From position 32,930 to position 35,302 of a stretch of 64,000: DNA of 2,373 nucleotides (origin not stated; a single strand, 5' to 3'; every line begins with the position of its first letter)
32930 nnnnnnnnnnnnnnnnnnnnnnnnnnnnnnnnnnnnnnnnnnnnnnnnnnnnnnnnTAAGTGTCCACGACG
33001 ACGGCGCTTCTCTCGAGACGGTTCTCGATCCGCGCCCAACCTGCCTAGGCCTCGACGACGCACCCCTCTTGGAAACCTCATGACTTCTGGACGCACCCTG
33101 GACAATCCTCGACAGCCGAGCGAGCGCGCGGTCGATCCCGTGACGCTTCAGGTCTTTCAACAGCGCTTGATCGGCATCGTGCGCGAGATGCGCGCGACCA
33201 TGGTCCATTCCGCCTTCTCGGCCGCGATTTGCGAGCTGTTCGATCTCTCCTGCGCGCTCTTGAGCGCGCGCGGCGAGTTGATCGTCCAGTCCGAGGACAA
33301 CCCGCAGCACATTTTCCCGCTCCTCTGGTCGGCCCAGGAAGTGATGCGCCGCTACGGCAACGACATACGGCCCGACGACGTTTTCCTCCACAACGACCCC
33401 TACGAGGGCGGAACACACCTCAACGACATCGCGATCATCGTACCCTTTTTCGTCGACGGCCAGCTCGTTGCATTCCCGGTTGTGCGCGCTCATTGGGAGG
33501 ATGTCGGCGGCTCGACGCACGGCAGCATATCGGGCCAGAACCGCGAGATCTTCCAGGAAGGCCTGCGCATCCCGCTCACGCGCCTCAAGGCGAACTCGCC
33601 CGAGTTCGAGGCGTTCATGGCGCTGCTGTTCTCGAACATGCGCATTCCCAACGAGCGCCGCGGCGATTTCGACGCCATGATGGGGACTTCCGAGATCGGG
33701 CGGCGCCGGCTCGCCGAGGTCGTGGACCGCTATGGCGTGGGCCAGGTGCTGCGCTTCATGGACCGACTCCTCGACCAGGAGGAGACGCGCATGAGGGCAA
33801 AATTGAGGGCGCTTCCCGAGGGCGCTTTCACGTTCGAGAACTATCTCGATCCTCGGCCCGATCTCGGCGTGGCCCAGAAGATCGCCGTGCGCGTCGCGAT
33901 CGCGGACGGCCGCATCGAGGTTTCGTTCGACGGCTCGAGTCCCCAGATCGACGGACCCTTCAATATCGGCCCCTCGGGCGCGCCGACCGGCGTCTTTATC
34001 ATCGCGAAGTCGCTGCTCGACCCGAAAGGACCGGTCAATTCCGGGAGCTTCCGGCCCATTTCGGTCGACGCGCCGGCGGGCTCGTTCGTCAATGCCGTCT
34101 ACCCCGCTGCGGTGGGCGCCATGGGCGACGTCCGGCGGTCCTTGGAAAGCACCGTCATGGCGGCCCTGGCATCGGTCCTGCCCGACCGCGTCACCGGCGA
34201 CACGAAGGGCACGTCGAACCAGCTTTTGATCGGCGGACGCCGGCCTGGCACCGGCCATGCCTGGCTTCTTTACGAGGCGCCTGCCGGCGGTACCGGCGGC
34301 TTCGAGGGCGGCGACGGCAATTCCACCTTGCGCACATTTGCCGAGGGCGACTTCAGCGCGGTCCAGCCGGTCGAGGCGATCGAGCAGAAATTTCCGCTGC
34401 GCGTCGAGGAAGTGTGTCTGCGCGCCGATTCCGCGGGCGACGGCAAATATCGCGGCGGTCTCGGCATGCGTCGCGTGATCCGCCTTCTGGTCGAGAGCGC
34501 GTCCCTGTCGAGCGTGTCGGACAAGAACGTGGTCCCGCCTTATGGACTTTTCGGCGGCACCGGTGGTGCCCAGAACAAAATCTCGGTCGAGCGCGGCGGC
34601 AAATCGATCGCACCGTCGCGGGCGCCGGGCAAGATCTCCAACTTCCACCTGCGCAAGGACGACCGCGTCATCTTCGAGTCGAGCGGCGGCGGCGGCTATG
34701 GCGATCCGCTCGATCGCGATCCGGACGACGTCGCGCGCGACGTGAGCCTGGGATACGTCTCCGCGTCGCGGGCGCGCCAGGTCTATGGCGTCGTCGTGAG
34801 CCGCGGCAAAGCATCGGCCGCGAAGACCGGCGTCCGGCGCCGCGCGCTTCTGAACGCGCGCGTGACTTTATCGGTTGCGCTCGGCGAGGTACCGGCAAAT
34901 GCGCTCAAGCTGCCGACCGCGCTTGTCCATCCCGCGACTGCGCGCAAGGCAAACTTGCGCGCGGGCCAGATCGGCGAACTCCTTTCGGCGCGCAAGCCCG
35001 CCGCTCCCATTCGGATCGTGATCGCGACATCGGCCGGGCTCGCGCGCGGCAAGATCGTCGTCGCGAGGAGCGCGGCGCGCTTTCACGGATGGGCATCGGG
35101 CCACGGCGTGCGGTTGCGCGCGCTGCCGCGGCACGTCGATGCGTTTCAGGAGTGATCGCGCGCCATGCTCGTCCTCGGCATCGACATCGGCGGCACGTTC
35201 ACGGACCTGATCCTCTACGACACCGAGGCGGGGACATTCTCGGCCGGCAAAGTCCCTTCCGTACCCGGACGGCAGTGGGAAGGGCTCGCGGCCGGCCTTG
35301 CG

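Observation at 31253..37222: Rieske alpha/beta oxygenase in one operon with HyuB-HyuA (ATP-dependent hydantoinase / lactamase / carboxylase family), with no electron-transfer partner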

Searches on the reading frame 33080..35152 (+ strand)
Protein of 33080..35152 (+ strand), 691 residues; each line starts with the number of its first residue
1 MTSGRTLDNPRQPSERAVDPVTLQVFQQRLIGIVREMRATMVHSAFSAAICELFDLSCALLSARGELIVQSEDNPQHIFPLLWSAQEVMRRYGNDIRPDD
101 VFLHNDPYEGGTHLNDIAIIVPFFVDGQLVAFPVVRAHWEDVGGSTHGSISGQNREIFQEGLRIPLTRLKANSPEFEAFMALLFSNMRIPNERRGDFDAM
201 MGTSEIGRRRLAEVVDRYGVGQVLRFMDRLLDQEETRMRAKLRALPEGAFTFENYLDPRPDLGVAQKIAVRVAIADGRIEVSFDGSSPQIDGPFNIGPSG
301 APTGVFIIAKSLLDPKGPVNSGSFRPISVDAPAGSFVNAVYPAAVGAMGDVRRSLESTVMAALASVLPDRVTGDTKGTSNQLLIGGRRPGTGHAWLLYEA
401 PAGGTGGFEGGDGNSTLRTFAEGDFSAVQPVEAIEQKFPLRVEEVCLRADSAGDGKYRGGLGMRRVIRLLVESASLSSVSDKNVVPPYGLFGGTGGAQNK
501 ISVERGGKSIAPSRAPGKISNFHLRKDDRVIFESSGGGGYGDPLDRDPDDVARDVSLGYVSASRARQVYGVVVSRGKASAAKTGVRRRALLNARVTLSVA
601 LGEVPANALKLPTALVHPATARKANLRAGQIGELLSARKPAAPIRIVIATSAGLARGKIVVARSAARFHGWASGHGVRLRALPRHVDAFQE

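Call 5: search_protein_families(library=pfam, proteins=[window:33080-35152:+])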
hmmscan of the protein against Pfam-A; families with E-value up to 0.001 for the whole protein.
window:33080-35152:+ (691 aa): 1 family
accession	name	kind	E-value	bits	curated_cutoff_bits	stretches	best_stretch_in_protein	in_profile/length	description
PF02538.19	Hydantoinase_B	-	2e-151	505.5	26.8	1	19-543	1-519/519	Hydantoinase B/oxoprolinase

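Call 6: search_protein_families(library=ncbifam, proteins=[window:33080-35152:+])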
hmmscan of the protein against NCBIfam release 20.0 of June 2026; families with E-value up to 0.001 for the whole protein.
window:33080-35152:+ (691 aa): 2 families
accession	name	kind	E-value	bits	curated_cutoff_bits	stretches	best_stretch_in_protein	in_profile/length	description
NF050157.1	CapLactmsBetCapB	equivalog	2.3e-80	270.5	1000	1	18-582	1-568/577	caprolactamase subunit beta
NF042976.1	AcphenoCarb_ApcD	equivalog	1.8e-36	125.7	1500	2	16-494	27-516/685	acetophenone carboxylase subunit delta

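Call 26: search_solved_structures(query=window:33080-35152:+, max_evalue=0.00001)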
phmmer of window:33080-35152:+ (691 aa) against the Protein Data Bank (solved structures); distinct sequences matched with E-value up to 0.00001: 5.
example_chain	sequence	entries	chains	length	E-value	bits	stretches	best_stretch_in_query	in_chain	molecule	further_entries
7hk5_A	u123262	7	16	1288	3.7e-70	240.3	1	12-575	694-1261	N-methylhydantoinase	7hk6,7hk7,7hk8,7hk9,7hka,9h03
6yra_B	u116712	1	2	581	1.1e-66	228.9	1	17-587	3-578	Hydantoinase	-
5l9w_A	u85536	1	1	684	2.7e-34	121.8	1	17-494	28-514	Acetophenone carboxylase delta subunit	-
5m45_A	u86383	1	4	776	2.7e-24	88.8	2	19-497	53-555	Acetone carboxylase alpha subunit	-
5svb_A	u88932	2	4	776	4.2e-24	88.1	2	19-497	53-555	Acetone carboxylase alpha subunit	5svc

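Call 30: find_homologous_proteins(query=window:33080-35152:+, max_evalue=1e-50)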
Query window:33080-35152:+ (691 aa): 2228 proteins with E <= 1e-50 among 8000 candidates; the best 120 are listed.
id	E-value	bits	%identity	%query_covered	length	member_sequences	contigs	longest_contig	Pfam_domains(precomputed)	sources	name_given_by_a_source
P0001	0.0e+0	1535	100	100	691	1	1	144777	PF02538.20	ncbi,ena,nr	ncbi:MAG TPA: hydantoinase B/oxoprolinase family protein [Alphaproteobacteria bacterium]|nr:hydantoi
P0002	0.0e+0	1233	81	98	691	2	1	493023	PF02538.20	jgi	jgi:N-methylhydantoinase B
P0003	0.0e+0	1078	71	97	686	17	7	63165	PF02538.20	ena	-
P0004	0.0e+0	1065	70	98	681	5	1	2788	PF02538.20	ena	-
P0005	0.0e+0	1053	69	98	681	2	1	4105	PF02538.20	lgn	-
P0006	3.4e-268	910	61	97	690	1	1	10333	PF02538.20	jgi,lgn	jgi:N-methylhydantoinase B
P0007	1.6e-267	907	61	97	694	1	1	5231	PF02538.20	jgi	jgi:N-methylhydantoinase B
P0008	2.6e-261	887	63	93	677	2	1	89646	PF02538.20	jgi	jgi:N-methylhydantoinase B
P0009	4.2e-260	883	59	97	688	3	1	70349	PF02538.20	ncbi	ncbi:MAG: hydantoinase B/oxoprolinase family protein [bacterium]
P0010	5.9e-250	849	58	97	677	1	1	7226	PF02538.20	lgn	-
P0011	1.0e-247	842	59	90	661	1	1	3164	PF02538.20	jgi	jgi:N-methylhydantoinase B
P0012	9.5e-243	826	56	98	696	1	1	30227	PF02538.20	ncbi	-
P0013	1.4e-232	792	53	96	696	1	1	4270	PF02538.20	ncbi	-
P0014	3.3e-232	791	54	95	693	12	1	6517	PF02538.20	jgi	jgi:N-methylhydantoinase B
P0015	5.3e-232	790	53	96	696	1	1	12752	PF02538.20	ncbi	-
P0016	6.2e-232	790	53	96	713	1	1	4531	PF02538.20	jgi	jgi:N-methylhydantoinase B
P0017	9.0e-224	763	55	93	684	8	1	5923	PF02538.20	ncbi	-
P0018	2.4e-214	732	55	91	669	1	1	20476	PF02538.20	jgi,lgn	jgi:N-methylhydantoinase B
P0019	4.8e-206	704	51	96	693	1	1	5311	PF02538.20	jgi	jgi:N-methylhydantoinase B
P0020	1.1e-205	703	50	96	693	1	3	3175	PF02538.20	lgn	-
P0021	8.9e-201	687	46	96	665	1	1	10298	PF02538.20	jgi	jgi:N-methylhydantoinase B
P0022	8.2e-198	677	46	96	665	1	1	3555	PF02359.25,PF02538.20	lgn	-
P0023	3.2e-197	675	50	95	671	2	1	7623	PF02538.20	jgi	-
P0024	4.1e-196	672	47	96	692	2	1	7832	PF02538.20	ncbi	-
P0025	6.1e-196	671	46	96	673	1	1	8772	PF02359.25,PF02538.20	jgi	-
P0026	1.7e-195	669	47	96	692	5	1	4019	PF02538.20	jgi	jgi:N-methylhydantoinase B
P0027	7.7e-195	667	46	96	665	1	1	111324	PF02538.20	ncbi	-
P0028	1.6e-194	666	47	98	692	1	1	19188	PF02538.20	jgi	jgi:N-methylhydantoinase B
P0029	2.7e-194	665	47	96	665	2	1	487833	PF02538.20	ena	-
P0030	5.9e-194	664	48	93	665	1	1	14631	PF02538.20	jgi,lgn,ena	-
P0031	1.8e-193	663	48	96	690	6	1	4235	PF02538.20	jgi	jgi:N-methylhydantoinase B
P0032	2.2e-193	662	46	96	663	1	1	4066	PF02538.20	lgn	-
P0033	2.4e-193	662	46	96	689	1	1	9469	PF02538.20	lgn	-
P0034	1.0e-192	660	47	96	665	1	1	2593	PF02538.20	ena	-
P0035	1.4e-192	660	48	91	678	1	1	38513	PF02538.20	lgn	-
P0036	1.6e-192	660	47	96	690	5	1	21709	PF02538.20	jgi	jgi:N-methylhydantoinase B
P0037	7.0e-192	658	46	96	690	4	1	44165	PF02538.20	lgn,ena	-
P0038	1.7e-191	656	46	96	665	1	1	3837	PF02538.20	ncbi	-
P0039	2.2e-191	656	51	84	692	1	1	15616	PF02538.20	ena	-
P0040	5.7e-191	655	46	96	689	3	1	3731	PF02538.20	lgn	-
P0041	8.8e-191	654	44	96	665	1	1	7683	PF02538.20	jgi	-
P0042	1.3e-190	653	47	96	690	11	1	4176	PF02538.20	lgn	-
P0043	4.4e-190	652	44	96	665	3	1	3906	PF02538.20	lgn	-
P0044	5.0e-190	651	46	96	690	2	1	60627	PF02538.20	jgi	-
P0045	7.3e-190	651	46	97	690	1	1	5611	PF02538.20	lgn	-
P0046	1.1e-189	650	47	96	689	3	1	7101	PF02538.20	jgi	jgi:N-methylhydantoinase B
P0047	1.2e-188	647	46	96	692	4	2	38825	PF02538.20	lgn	-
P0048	2.1e-188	646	44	96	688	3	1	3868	PF02538.20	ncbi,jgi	-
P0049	2.1e-187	643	45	96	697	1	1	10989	PF02538.20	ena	-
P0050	3.0e-187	642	45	96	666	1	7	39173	PF02538.20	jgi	-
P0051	3.4e-187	642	46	96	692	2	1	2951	PF02538.20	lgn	-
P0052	6.9e-187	641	47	91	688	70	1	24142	PF02538.20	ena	-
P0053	1.1e-186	640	44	96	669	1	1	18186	PF02538.20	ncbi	-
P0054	1.2e-186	640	51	82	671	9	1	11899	PF02538.20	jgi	jgi:N-methylhydantoinase B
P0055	1.4e-186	640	47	90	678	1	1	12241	PF02538.20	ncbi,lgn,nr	ncbi:MAG: hydantoinase B/oxoprolinase family protein [Candidatus Rokubacteria bacterium]|nr:hydantoi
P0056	1.5e-186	640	45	97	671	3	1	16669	PF02538.20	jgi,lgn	jgi:N-methylhydantoinase B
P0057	7.2e-186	638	47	96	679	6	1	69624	PF02538.20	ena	-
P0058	4.0e-185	635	46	97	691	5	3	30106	PF02538.20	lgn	-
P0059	1.4e-184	633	48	93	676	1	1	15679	PF02538.20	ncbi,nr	ncbi:MAG: hydantoinase B/oxoprolinase family protein [Candidatus Rokubacteria bacterium]|nr:hydantoi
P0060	8.1e-184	631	51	82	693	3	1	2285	PF02538.20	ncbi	-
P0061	1.6e-183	630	46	90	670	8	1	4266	PF02538.20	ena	-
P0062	2.0e-183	630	52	82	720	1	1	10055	PF02538.20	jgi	jgi:N-methylhydantoinase B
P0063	2.4e-183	629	51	82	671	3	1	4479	PF02538.20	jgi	jgi:N-methylhydantoinase B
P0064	2.9e-182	626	51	81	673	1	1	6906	PF02538.20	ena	-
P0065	2.8e-181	622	49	81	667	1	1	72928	PF02538.20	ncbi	-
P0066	3.4e-181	622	45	96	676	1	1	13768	PF02538.20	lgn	-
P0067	4.0e-181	622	46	97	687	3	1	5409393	PF02538.20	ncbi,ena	-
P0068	9.9e-181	621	49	91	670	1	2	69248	PF02538.20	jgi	jgi:N-methylhydantoinase B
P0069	1.7e-180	620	44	96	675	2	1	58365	PF02538.20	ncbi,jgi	jgi:N-methylhydantoinase B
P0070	1.7e-180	620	44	92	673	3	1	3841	PF02538.20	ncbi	-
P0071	3.8e-180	619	49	82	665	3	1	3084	PF02538.20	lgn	-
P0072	6.6e-180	618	46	96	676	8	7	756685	PF02538.20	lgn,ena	-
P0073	6.9e-180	618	44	96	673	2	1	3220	PF02538.20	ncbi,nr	ncbi:MAG: hydantoinase B/oxoprolinase family protein [Verrucomicrobia bacterium]|nr:hydantoinase B/o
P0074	1.4e-179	617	45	97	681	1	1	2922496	PF02538.20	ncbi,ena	-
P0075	1.7e-179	617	46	96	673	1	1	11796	PF02538.20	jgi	jgi:N-methylhydantoinase B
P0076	1.8e-179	617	48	86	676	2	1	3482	PF02538.20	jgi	-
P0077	1.9e-179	616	46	96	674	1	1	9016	PF02538.20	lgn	-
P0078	2.0e-179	616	45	97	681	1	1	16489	PF02538.20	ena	-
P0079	2.5e-179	616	46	91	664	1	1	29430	PF02538.20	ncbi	ncbi:MAG: hydantoinase B/oxoprolinase family protein, partial [Methyloligellaceae bacterium]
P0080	2.7e-179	616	50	84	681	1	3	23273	PF02538.20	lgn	-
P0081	3.2e-179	616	45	96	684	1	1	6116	PF02538.20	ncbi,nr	ncbi:MAG: hydantoinase B/oxoprolinase family protein [Chloroflexi bacterium]|nr:hydantoinase B/oxopr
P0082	3.5e-179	616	45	96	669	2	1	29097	PF02538.20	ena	-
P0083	5.4e-179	615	46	92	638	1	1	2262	PF02538.20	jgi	jgi:N-methylhydantoinase B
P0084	6.7e-179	615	46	92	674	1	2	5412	PF02538.20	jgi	jgi:N-methylhydantoinase B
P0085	7.3e-179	615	44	94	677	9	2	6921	PF02538.20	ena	-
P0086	8.5e-179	614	46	96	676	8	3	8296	PF02538.20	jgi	jgi:N-methylhydantoinase B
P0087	9.3e-179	614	46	96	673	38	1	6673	PF02538.20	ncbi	-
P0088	1.5e-178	614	52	80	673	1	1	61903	PF02538.20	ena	-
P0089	1.9e-178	613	45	96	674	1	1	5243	PF02538.20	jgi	jgi:N-methylhydantoinase B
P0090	2.7e-178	613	45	97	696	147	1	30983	PF02538.20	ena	-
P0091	2.8e-178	613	48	86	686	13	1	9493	PF02538.20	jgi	-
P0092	2.8e-178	613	45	96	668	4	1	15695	PF02538.20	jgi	jgi:N-methylhydantoinase B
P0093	2.9e-178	613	46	91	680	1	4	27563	PF02538.20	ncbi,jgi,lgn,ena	-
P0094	3.6e-178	612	45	97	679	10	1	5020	PF02538.20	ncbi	-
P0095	4.2e-178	612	46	92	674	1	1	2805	PF02538.20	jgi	-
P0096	6.9e-178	611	46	91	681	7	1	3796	PF02538.20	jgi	jgi:N-methylhydantoinase B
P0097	7.1e-178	611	44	96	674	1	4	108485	PF02538.20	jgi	jgi:N-methylhydantoinase B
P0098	9.0e-178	611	45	96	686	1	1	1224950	PF02538.20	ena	-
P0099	9.3e-178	611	45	96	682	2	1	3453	PF02538.20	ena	-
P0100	1.1e-177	611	45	96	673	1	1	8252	PF02538.20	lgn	-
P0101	1.4e-177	610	47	96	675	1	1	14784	PF02538.20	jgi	jgi:N-methylhydantoinase B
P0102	2.0e-177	610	48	84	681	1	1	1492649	PF02538.20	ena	-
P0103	2.0e-177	610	46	96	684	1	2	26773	PF02538.20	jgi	jgi:N-methylhydantoinase B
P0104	2.0e-177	610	45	96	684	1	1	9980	PF02538.20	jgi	jgi:N-methylhydantoinase B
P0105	2.3e-177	610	50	82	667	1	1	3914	PF02538.20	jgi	jgi:N-methylhydantoinase B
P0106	2.6e-177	609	48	84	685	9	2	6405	PF02538.20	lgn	-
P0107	4.8e-177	608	49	86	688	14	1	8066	PF02538.20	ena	-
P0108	5.1e-177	608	44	96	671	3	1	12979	PF02538.20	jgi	-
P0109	5.3e-177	608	46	91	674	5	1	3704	PF02538.20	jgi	jgi:N-methylhydantoinase B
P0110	6.2e-177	608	44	93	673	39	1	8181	PF02538.20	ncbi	-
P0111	7.3e-177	608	45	91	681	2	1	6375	PF02538.20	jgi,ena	-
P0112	8.5e-177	608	46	94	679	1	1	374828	PF02538.20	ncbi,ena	-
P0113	1.0e-176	607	45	96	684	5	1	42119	PF02538.20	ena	-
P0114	1.3e-176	607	47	81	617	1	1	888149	PF02538.20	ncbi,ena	-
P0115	1.9e-176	607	44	96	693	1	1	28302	PF02538.20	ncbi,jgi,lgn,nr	ncbi:MAG: hydantoinase B/oxoprolinase family protein [Burkholderiales bacterium]|nr:hydantoinase B/o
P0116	2.9e-176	606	45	96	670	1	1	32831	PF02538.20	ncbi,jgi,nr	ncbi:MAG TPA: hydantoinase B/oxoprolinase family protein [Methylomirabilota bacterium]|jgi:N-methylh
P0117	3.0e-176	606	44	92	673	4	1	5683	PF02538.20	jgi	-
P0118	3.0e-176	606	45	96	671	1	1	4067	PF02538.20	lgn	-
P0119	3.7e-176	606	46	96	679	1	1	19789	PF02538.20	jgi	jgi:N-methylhydantoinase B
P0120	3.8e-176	606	49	81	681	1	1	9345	PF02538.20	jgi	jgi:N-methylhydantoinase B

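Call 31: find_encoding_contigs(protein=P0002, flank=10000, max_places=3)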
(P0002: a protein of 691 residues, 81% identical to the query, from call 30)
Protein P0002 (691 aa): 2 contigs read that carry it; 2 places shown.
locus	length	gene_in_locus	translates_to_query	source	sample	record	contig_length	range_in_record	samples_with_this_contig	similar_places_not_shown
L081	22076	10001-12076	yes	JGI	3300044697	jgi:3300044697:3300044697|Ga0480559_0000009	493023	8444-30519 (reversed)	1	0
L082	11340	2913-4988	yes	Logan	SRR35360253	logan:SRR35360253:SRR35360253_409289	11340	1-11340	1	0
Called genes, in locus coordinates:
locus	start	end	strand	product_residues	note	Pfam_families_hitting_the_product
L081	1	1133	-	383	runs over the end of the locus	PF00005:ABC_tran, PF13304:AAA_21 (faint), PF08402:TOBE_2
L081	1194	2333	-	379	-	PF13416:SBP_bac_8, PF13343:SBP_bac_6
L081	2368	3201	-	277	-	PF00528:BPD_transp_1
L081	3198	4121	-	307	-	PF00528:BPD_transp_1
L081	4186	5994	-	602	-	PF02538:Hydantoinase_B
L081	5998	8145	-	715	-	PF05378:Hydant_A_N, PF01968:Hydantoinase_A, PF19278:Hydant_A_C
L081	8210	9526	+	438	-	PF00355:Rieske, PF00848:Ring_hydroxyl_A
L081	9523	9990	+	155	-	PF13577:SnoaL_4, PF00866:Ring_hydroxyl_B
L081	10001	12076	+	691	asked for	PF02538:Hydantoinase_B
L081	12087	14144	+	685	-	PF05378:Hydant_A_N, PF01968:Hydantoinase_A, PF19278:Hydant_A_C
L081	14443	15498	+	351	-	PF05544:Pro_racemase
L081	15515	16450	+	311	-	PF02423:OCD_Mu_crystall, PF01488:Shikimate_DH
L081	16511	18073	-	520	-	PF00710:Asparaginase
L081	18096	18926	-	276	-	PF00005:ABC_tran, PF13304:AAA_21 (faint)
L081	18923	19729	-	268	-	PF00528:BPD_transp_1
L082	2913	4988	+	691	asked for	PF02538:Hydantoinase_B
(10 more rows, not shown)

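Call 32: find_encoding_contigs(protein=P0003, flank=10000, max_places=3)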
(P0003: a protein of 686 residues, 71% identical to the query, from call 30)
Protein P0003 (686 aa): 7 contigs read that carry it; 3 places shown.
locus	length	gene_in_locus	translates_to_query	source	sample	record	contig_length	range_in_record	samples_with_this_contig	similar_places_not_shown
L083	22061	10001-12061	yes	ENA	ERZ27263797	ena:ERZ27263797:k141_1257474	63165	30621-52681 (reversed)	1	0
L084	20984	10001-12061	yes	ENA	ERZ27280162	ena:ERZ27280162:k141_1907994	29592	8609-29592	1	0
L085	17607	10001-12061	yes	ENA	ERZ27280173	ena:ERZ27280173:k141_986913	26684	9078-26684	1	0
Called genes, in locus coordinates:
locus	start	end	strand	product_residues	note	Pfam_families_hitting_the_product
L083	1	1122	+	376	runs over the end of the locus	PF13416:SBP_bac_8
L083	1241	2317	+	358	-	PF00005:ABC_tran, PF08402:TOBE_2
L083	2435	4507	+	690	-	PF02538:Hydantoinase_B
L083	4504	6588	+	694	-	PF05378:Hydant_A_N, PF01968:Hydantoinase_A, PF19278:Hydant_A_C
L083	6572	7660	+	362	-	PF00126:HTH_1, PF03466:LysR_substrate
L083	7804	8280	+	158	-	PF02311:AraC_binding (weak), PF07883:Cupin_2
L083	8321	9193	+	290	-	-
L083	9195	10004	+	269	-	PF00528:BPD_transp_1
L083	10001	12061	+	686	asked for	PF02538:Hydantoinase_B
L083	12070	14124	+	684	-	PF05378:Hydant_A_N, PF01968:Hydantoinase_A, PF19278:Hydant_A_C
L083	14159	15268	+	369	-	PF01547:SBP_bac_1 (faint), PF13416:SBP_bac_8, PF13343:SBP_bac_6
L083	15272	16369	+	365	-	PF00005:ABC_tran, PF13304:AAA_21 (faint), PF08402:TOBE_2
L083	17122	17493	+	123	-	-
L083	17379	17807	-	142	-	PF01042:Ribonuc_L-PSP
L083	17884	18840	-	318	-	PF03401:TctC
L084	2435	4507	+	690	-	PF02538:Hydantoinase_B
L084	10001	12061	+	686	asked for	PF02538:Hydantoinase_B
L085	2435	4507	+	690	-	PF02538:Hydantoinase_B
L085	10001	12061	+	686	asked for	PF02538:Hydantoinase_B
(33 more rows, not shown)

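Call 41: find_related_loci(query=window:33080-35152:+, collection=metagenome_contigs, flank=10000)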
Query window:33080-35152:+ (691 aa) in metagenome_contigs; peptide patterns used: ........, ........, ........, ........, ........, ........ (x = any residue, [..] = any of these).
112 stretches matched a pattern; 11 encode a relative of the query (tblastn E <= 1e-3); 11 distinct loci.
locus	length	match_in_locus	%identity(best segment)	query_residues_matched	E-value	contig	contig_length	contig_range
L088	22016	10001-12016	71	18-689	0e+0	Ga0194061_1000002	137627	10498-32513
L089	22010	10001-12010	60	13-682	0e+0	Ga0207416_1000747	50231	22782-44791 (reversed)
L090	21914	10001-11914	56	19-656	0e+0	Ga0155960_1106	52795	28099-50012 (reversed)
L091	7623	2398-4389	50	18-682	0e+0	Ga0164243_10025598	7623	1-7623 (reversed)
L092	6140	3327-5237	47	13-649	4e-177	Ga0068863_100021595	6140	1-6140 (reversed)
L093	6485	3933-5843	47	13-649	1e-176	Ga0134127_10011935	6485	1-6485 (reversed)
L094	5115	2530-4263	47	10-574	7e-166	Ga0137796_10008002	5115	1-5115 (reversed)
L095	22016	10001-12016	71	18-689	0e+0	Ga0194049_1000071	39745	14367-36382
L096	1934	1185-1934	61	7-256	1e-108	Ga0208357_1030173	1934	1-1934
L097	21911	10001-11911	47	13-649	5e-175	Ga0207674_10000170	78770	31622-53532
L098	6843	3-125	90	651-691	6e-17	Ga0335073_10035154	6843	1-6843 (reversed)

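Call 68: find_encoding_contigs(protein=P0001, flank=10000, max_places=2)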
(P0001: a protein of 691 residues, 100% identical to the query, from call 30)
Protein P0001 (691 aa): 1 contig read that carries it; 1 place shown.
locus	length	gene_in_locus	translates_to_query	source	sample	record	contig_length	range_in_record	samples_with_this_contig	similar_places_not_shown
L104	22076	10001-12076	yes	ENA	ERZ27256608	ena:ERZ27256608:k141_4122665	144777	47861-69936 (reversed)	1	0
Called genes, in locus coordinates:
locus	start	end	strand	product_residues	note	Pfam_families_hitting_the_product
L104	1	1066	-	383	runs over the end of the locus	PF00005:ABC_tran, PF13304:AAA_21 (faint), PF08402:TOBE_2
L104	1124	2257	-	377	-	PF01547:SBP_bac_1 (weak), PF13416:SBP_bac_8, PF13343:SBP_bac_6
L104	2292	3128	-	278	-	PF00528:BPD_transp_1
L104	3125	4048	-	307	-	PF00528:BPD_transp_1 (weak)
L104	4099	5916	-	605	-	PF02538:Hydantoinase_B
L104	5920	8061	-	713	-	PF05378:Hydant_A_N, PF01968:Hydantoinase_A, PF19278:Hydant_A_C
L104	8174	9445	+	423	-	PF00355:Rieske, PF00848:Ring_hydroxyl_A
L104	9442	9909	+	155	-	PF13577:SnoaL_4, PF00866:Ring_hydroxyl_B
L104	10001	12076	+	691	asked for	PF02538:Hydantoinase_B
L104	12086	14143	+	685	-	PF05378:Hydant_A_N, PF01968:Hydantoinase_A, PF19278:Hydant_A_C (weak)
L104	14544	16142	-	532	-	PF01558:POR, PF20169:DUF6537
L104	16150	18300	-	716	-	PF02775:TPP_enzyme_C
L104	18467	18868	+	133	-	PF00903:Glyoxalase, PF13669:Glyoxalase_4, PF18029:Glyoxalase_6 (weak)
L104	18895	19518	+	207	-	PF09347:DUF1989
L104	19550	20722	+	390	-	PF13378:MR_MLE_C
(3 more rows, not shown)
